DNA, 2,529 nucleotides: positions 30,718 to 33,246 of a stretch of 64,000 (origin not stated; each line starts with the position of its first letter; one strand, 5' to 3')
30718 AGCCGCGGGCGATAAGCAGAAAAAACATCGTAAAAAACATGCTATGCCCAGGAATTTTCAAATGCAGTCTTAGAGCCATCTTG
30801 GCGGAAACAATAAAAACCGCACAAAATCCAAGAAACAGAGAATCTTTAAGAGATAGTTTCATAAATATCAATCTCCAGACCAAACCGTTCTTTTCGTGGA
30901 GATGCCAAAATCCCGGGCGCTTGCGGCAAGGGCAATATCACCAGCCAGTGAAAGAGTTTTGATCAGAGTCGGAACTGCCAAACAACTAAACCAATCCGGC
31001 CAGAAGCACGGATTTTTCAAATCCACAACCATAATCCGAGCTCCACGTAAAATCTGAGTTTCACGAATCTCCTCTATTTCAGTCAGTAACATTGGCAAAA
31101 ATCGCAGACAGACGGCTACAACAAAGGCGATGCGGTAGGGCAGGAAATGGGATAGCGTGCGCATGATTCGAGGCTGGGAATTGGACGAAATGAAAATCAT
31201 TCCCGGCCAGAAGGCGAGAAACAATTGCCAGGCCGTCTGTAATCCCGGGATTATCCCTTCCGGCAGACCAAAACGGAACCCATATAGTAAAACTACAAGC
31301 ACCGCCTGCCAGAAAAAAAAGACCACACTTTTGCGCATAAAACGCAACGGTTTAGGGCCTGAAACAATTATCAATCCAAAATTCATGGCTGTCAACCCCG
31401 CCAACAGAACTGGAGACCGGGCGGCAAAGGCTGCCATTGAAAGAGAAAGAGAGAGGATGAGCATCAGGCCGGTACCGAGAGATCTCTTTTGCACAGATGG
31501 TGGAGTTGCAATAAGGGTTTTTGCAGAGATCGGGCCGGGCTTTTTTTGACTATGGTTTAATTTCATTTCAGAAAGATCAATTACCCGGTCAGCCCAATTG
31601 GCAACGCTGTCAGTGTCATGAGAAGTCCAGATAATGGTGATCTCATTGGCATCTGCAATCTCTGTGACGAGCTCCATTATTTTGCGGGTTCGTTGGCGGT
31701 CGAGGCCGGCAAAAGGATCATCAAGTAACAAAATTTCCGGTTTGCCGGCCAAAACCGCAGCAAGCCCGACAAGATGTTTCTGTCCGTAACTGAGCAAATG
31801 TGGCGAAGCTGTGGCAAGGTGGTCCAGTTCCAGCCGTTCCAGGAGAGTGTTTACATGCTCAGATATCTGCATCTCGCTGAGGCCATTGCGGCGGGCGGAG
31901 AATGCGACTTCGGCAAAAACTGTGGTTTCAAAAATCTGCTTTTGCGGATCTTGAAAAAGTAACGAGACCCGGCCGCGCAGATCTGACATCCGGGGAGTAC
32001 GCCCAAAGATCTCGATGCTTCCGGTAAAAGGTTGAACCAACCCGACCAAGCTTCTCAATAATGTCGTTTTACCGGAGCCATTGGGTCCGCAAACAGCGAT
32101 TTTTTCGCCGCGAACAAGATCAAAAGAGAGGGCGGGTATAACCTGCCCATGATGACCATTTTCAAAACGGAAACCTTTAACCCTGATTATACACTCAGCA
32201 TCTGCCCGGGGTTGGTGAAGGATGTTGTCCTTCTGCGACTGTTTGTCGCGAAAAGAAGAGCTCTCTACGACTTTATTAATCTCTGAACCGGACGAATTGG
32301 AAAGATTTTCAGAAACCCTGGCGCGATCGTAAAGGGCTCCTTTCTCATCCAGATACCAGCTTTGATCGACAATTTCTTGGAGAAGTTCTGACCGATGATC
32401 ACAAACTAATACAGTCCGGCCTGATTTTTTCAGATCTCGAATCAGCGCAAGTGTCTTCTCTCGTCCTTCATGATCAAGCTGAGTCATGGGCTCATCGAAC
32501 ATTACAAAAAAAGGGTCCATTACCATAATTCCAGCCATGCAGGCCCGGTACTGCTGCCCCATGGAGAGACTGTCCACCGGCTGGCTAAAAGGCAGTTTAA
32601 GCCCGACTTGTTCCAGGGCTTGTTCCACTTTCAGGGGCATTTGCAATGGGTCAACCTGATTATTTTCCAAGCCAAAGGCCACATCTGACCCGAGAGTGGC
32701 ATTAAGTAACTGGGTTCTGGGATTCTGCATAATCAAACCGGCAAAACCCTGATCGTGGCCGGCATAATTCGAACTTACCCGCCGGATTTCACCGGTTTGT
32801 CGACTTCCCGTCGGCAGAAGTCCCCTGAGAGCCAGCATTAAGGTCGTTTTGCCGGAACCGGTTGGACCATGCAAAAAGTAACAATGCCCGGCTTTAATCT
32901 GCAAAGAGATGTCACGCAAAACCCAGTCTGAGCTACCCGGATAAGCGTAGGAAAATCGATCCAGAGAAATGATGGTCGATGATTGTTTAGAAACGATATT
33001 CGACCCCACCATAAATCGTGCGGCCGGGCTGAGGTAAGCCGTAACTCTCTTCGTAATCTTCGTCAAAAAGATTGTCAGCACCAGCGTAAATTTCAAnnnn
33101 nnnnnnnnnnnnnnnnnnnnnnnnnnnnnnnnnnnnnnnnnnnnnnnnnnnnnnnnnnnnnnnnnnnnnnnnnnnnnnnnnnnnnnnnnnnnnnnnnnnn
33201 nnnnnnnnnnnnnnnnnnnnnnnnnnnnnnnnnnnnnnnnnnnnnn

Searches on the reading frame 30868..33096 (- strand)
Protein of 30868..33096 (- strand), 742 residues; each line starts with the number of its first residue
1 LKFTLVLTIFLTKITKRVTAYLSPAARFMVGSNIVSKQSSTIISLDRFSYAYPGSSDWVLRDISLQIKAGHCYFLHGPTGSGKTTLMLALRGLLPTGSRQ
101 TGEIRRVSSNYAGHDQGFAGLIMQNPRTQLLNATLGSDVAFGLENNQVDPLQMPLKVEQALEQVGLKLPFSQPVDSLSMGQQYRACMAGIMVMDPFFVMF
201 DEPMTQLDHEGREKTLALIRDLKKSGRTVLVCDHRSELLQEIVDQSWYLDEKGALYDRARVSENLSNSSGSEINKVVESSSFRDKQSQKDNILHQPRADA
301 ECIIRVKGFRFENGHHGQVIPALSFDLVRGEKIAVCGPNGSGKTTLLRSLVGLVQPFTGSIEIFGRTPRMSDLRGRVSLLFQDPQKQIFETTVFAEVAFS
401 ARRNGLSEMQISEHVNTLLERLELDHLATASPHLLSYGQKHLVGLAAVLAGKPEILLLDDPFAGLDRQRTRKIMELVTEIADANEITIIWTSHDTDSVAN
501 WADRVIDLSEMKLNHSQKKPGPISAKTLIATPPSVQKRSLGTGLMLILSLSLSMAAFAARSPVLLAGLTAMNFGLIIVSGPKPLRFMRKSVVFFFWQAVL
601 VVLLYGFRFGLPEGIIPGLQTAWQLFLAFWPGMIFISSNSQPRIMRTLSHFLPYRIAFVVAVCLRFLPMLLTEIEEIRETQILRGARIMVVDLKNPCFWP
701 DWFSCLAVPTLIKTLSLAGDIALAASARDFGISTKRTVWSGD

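Call 60: search_protein_families(library=pfam, proteins=[window:30868-33096:-], max_evalue=0.001)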
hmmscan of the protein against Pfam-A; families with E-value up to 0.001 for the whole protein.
window:30868-33096:- (742 aa): 26 families (the best 25 are shown)
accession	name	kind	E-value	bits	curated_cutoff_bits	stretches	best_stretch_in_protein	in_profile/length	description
PF00005.33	ABC_tran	-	5.4e-47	160.3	25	2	323-463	4-137/137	ABC transporter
PF13304.12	AAA_21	-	1.5e-18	68.4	27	1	419-494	222-299/304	AAA domain, putative AbiEii toxin, Type IV TA system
PF02463.25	SMC_N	-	1.9e-16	60.6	40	1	333-509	27-212/220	RecF/RecN/SMC N terminal domain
PF13476.12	AAA_23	-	1.3e-08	36.2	27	0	333-350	22-39/201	AAA domain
PF13401.12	AAA_22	-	1.9e-08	35.1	27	0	333-417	8-77/130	AAA domain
PF02361.21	CbiQ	-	5.7e-08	33.1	25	1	542-731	10-209/216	Cobalt transport protein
PF13555.12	AAA_29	-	2.3e-07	30.9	27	0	67-95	19-47/61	P-loop containing region of AAA domain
PF13191.12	AAA_16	-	7.7e-07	30.2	32.6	0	69-133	23-85/167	AAA ATPase domain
PF00437.27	T2SSE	-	1.9e-06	27.2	24.9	0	56-99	127-171/370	Type II/IV secretion system protein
PF01078.27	Mg_chelatase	-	2.5e-06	27.5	20.3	0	66-109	18-62/207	Magnesium chelatase, subunit ChlI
PF05729.18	NACHT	-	2e-05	24.9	26.7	0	333-352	3-22/167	NACHT domain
PF24389.1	ORC-CDC6-like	-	2.1e-05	23.9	27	0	69-90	32-52/571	ORC-CDC6-like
PF13671.12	AAA_33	-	2.8e-05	24.9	27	0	333-351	2-20/143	AAA domain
PF13558.12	SbcC_Walker_B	-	4.8e-05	24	27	0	452-478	63-89/90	SbcC/RAD50-like, Walker B motif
PF25199.1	nSTAND_NTPase5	-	0.00011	22.5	34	0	72-89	43-60/145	Novel STAND NTPase 5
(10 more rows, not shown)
